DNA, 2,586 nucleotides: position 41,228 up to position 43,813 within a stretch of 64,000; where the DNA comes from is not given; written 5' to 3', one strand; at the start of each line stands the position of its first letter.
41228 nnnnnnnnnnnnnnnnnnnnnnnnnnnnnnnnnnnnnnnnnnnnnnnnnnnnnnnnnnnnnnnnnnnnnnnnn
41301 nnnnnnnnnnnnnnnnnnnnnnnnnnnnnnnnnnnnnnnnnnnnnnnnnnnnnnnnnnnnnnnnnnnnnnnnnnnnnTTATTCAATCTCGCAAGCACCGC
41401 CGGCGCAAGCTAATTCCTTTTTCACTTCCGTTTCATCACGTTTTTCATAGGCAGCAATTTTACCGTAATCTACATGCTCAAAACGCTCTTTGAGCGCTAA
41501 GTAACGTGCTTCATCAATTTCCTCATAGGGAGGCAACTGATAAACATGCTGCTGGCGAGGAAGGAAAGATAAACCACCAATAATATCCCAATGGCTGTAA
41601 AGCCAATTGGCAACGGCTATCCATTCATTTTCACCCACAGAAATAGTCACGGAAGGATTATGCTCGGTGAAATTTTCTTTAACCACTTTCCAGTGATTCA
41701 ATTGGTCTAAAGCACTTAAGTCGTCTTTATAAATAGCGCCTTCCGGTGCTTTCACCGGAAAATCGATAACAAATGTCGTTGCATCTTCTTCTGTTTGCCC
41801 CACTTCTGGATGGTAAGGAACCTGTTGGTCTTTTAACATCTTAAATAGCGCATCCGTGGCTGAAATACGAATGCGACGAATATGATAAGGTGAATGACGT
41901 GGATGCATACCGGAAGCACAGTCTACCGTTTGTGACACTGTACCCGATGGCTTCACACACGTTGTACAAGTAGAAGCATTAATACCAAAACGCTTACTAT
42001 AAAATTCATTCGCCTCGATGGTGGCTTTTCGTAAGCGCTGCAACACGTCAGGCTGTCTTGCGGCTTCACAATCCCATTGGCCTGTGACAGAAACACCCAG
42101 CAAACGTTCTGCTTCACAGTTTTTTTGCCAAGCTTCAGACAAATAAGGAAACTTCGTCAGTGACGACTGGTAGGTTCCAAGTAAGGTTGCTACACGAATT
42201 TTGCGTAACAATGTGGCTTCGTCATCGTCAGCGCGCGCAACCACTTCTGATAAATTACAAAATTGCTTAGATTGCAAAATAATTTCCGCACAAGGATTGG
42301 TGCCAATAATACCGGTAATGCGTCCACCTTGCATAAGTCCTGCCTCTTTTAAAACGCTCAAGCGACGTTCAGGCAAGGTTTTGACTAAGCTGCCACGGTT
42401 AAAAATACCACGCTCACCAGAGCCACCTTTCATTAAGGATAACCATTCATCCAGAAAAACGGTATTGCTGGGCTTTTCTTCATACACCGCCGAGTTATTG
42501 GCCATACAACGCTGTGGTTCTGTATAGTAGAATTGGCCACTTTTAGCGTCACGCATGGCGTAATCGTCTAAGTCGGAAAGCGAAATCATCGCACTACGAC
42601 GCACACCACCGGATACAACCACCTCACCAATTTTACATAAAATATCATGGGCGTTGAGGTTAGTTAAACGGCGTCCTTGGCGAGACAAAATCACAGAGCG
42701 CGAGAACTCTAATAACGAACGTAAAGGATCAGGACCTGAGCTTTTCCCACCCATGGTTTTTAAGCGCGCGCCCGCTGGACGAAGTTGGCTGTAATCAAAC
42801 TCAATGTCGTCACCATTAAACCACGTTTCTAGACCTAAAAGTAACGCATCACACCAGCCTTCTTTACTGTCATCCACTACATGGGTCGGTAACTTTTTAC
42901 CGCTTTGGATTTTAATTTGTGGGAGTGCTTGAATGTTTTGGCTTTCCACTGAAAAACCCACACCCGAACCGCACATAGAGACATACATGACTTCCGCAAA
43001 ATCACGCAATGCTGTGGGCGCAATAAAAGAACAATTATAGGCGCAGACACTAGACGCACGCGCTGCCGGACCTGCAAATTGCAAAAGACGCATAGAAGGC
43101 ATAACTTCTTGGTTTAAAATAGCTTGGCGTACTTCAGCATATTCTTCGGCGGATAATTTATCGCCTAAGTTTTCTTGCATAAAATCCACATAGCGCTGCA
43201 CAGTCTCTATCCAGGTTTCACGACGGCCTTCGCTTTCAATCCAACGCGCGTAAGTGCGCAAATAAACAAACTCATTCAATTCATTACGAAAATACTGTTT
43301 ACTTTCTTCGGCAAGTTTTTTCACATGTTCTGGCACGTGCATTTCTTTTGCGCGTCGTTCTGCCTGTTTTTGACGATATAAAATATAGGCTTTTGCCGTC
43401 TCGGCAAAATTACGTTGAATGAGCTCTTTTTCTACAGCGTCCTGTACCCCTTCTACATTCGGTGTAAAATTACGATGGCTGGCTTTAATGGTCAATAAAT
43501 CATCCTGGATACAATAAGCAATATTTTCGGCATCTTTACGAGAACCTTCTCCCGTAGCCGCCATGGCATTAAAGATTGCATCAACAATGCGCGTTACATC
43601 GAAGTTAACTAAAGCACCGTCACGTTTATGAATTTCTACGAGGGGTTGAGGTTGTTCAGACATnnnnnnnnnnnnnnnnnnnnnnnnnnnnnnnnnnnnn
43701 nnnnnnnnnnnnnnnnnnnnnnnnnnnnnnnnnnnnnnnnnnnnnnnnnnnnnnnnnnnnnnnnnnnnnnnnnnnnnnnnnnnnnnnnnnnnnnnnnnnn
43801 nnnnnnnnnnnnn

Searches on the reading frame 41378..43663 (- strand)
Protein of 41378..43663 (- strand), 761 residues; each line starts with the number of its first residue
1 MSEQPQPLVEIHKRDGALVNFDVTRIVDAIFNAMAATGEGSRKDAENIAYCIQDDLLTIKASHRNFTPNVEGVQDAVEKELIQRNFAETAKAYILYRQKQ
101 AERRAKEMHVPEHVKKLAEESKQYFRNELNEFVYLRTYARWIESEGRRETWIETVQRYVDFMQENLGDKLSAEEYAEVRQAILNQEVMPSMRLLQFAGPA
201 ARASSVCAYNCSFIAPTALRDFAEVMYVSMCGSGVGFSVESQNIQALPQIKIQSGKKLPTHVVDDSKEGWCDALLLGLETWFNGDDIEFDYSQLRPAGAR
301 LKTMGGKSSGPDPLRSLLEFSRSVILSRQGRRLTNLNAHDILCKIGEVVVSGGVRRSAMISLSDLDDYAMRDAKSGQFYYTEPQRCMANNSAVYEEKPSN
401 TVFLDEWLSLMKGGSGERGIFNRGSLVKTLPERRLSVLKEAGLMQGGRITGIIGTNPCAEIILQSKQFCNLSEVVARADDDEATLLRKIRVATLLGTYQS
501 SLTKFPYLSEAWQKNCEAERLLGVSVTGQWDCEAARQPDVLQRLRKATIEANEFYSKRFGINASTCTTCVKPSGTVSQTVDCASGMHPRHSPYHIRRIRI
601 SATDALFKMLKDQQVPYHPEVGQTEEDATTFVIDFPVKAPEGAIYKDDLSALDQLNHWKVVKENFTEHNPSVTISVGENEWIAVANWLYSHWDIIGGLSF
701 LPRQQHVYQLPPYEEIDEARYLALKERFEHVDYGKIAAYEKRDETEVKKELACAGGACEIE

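Call 37: find_encoding_contigs(protein=window:41378-43663:-, flank=500, max_places=3)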
Protein window:41378-43663:- (761 aa): no gene with exactly this product is on record in the collection.
